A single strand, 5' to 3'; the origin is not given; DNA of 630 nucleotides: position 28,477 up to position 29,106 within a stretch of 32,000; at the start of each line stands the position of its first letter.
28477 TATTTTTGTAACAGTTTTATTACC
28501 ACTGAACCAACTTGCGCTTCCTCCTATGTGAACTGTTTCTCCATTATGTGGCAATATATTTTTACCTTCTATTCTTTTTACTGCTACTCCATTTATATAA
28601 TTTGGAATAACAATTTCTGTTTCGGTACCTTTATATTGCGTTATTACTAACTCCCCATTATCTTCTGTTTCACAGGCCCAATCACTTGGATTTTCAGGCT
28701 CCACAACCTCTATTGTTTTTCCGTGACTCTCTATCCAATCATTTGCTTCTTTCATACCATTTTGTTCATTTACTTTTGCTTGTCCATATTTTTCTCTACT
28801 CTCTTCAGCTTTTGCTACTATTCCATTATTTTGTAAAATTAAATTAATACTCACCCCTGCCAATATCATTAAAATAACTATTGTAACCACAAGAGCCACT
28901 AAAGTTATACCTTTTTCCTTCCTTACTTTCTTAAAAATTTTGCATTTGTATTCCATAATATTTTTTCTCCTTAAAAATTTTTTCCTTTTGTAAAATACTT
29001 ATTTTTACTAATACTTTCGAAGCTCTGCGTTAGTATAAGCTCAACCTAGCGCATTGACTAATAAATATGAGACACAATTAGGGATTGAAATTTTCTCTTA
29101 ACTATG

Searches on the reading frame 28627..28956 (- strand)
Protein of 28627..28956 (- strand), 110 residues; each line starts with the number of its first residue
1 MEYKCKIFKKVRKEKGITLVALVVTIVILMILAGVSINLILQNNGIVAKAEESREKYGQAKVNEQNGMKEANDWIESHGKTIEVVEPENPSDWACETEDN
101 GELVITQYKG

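Call 26: find_homologous_proteins(query=window:28627-28956:-, max_evalue=0.001)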
Query seq(110 aa) (110 aa): 1522 proteins with E <= 0.001 among 1560 candidates; the best 120 are listed.
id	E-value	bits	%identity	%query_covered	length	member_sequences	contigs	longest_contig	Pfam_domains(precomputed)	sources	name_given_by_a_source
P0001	3.0e-32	129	59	100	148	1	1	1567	-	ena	-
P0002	5.6e-29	118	59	97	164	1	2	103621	-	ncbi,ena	-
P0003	1.1e-28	117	53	100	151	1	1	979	-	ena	-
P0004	2.2e-27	113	55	97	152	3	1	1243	-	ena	-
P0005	1.8e-26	110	57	90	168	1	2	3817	-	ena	-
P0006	2.6e-23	100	57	78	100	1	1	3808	-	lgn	-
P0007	3.4e-19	87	58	69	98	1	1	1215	-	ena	-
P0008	4.1e-17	80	50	84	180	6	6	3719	PF13306.13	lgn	-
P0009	8.1e-17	79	45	72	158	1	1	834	-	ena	-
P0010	7.3e-16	76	52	75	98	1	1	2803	-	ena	-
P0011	1.7e-15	75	48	84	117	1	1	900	-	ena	-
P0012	2.5e-15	74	49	84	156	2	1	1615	-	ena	-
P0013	2.5e-15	74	53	81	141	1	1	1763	-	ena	-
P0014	2.7e-15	74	57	62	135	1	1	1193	-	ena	-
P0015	3.7e-15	74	53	66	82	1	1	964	-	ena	-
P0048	1.1e-13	69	60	61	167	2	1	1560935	-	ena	-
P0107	5.3e-13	67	53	60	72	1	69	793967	-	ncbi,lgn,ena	-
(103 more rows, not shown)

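Call 27: find_encoding_contigs(protein=P0002, flank=3000, max_places=4)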
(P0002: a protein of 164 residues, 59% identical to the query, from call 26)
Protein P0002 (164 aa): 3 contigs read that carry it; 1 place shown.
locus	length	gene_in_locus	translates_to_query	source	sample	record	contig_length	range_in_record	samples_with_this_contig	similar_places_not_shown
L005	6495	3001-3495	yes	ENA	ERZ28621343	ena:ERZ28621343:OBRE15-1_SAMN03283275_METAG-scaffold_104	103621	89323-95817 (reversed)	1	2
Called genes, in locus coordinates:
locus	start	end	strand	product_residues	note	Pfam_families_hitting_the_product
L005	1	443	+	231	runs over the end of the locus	PF04079:SMC_ScpB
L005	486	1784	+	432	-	PF00587:tRNA-synt_2b, PF03129:HGTP_anticodon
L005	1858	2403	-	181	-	PF14277:DUF4364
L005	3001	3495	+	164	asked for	-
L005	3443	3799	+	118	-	PF13306:LRR_5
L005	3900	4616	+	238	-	PF00226:DnaJ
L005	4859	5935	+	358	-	PF19328:DAP_DH_C (faint)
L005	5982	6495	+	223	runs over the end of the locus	PF02390:Methyltransf_4, PF08242:Methyltransf_12 (weak), PF13649:Methyltransf_25 (weak), PF13847:Methyltransf_31 (weak)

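Call 28: find_encoding_contigs(protein=P0048, flank=3000, max_places=3)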
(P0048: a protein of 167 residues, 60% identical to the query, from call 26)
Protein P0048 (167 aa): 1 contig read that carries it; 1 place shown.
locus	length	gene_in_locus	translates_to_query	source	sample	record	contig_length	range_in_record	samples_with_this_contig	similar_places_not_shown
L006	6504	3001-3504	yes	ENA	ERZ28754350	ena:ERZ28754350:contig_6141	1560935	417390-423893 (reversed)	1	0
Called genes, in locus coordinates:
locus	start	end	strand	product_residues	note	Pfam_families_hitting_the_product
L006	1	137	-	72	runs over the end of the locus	-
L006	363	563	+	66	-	-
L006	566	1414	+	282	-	PF01510:Amidase_2, PF09374:PG_binding_3 (faint), PF01471:PG_binding_1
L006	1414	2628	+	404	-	PF01926:MMR_HSR1, PF02421:FeoB_N, PF06071:YchF-GTPase_C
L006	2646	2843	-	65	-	-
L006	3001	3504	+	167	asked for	-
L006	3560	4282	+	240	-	-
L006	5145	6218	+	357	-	PF03444:WHD_HrcA (weak), PF01628:HrcA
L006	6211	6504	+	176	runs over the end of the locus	PF01025:GrpE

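Call 29: find_encoding_contigs(protein=P0107, flank=3000, max_places=4)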
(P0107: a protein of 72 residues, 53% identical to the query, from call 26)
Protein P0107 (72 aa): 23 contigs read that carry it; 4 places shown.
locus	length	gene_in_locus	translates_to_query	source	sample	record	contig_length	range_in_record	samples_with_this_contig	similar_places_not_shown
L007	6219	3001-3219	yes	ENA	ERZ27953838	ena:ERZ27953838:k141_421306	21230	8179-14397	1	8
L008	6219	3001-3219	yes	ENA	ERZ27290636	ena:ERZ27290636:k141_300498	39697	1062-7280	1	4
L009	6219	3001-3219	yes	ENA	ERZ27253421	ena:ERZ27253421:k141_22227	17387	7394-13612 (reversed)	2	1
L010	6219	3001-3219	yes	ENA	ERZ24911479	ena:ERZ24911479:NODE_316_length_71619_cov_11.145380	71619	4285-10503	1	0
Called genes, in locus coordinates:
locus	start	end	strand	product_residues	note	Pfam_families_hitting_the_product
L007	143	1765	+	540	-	-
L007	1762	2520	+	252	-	-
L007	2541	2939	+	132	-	-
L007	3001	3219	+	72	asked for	-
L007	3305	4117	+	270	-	PF06750:A24_N_bact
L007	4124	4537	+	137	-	-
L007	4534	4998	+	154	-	-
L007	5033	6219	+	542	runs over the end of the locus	PF05157:MshEN (weak), PF00437:T2SSE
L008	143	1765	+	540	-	-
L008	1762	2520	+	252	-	-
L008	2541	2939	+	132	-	-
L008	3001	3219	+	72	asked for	-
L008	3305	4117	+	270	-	PF06750:A24_N_bact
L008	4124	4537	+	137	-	-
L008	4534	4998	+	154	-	-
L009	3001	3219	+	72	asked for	-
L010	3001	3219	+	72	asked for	-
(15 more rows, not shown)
